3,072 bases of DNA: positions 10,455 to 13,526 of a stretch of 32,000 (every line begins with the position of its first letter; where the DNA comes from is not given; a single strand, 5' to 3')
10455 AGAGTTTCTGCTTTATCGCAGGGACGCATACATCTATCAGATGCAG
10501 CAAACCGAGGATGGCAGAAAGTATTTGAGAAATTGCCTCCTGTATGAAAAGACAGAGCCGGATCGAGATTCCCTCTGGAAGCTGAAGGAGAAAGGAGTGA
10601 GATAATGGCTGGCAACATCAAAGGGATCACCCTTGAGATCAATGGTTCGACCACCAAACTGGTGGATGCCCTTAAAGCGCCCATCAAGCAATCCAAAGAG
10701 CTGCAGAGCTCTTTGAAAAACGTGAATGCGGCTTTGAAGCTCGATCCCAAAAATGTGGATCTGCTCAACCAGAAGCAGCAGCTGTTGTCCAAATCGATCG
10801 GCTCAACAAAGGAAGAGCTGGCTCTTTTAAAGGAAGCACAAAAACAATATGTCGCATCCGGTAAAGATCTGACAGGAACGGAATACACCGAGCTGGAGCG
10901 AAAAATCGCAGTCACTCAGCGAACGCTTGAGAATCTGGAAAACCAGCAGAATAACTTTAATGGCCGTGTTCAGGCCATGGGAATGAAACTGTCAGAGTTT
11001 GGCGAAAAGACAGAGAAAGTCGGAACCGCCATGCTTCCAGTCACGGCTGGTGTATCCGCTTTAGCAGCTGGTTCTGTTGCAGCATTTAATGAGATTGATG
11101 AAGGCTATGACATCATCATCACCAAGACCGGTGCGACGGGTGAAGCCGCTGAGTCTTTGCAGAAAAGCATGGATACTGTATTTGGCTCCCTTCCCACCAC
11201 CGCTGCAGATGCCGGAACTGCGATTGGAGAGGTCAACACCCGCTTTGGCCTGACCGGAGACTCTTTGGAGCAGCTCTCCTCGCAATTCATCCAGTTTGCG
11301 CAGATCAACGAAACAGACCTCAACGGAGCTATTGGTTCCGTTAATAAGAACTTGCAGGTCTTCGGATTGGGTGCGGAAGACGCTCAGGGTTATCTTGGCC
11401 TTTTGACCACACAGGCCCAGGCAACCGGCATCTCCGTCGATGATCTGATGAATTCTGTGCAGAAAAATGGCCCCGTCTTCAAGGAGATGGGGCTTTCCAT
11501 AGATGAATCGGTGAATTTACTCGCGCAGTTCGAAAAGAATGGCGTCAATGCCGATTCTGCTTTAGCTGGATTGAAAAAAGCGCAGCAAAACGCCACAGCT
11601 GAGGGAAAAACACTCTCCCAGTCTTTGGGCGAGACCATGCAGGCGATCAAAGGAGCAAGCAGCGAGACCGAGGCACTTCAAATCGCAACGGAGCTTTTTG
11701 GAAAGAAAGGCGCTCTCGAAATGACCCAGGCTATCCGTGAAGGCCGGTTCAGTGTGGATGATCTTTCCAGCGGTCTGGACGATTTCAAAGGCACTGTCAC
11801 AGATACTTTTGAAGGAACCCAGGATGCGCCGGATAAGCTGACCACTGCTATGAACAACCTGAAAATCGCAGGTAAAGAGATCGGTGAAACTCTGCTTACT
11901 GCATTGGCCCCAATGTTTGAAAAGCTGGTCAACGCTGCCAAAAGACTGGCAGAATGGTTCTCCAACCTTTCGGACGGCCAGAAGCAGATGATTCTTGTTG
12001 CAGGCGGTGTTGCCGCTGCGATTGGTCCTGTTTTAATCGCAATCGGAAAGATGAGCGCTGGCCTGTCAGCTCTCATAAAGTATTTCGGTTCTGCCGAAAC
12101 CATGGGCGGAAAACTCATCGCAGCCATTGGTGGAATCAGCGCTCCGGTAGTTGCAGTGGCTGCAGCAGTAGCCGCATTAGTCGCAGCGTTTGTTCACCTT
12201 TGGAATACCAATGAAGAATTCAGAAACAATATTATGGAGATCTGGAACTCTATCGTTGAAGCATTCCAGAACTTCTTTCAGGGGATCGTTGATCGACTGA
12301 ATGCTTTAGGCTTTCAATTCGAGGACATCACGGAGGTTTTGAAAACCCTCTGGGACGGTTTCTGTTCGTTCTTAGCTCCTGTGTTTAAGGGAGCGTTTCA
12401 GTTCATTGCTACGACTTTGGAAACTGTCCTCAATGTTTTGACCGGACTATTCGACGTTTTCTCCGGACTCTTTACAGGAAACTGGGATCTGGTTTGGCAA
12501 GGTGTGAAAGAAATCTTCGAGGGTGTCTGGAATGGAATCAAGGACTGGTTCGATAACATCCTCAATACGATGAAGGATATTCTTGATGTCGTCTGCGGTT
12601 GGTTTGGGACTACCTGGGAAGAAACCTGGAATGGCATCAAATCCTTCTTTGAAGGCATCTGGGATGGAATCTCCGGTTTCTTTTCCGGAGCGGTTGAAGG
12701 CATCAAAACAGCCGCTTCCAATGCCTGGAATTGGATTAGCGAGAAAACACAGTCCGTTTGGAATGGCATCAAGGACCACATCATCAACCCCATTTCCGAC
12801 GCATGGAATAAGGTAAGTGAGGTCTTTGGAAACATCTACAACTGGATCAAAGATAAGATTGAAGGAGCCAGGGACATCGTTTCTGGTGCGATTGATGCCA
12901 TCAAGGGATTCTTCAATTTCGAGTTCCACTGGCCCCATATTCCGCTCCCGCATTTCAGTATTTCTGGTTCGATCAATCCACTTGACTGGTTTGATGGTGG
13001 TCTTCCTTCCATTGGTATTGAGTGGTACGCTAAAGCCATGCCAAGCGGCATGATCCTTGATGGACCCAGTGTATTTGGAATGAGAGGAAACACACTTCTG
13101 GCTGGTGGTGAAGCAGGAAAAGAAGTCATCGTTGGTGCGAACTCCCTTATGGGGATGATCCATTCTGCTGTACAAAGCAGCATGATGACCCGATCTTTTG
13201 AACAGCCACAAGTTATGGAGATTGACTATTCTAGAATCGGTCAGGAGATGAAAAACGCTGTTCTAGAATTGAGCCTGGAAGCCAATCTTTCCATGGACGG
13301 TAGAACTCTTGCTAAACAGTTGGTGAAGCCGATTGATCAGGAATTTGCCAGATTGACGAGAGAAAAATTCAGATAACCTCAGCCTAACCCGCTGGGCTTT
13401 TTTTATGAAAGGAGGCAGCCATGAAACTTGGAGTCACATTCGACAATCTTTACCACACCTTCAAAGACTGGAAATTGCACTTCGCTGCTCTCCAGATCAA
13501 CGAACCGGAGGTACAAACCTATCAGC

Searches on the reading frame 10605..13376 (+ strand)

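Call 48: search_protein_families(library=pfam, proteins=[window:10605-13376:+], max_evalue=0.001)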
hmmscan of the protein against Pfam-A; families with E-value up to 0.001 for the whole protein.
window:10605-13376:+ (923 aa): 3 families
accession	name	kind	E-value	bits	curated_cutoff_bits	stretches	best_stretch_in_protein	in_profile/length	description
PF10145.14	PhageMin_Tail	-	3.5e-12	47.1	33.2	1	195-366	10-201/201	Phage-related minor tail protein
PF06160.17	EzrA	-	4.2e-05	22.5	39.6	0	22-125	300-405/557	Septation ring formation regulator, EzrA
PF20155.4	TMP_3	-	0.00073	19.7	41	1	240-420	7-180/192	Tape measure protein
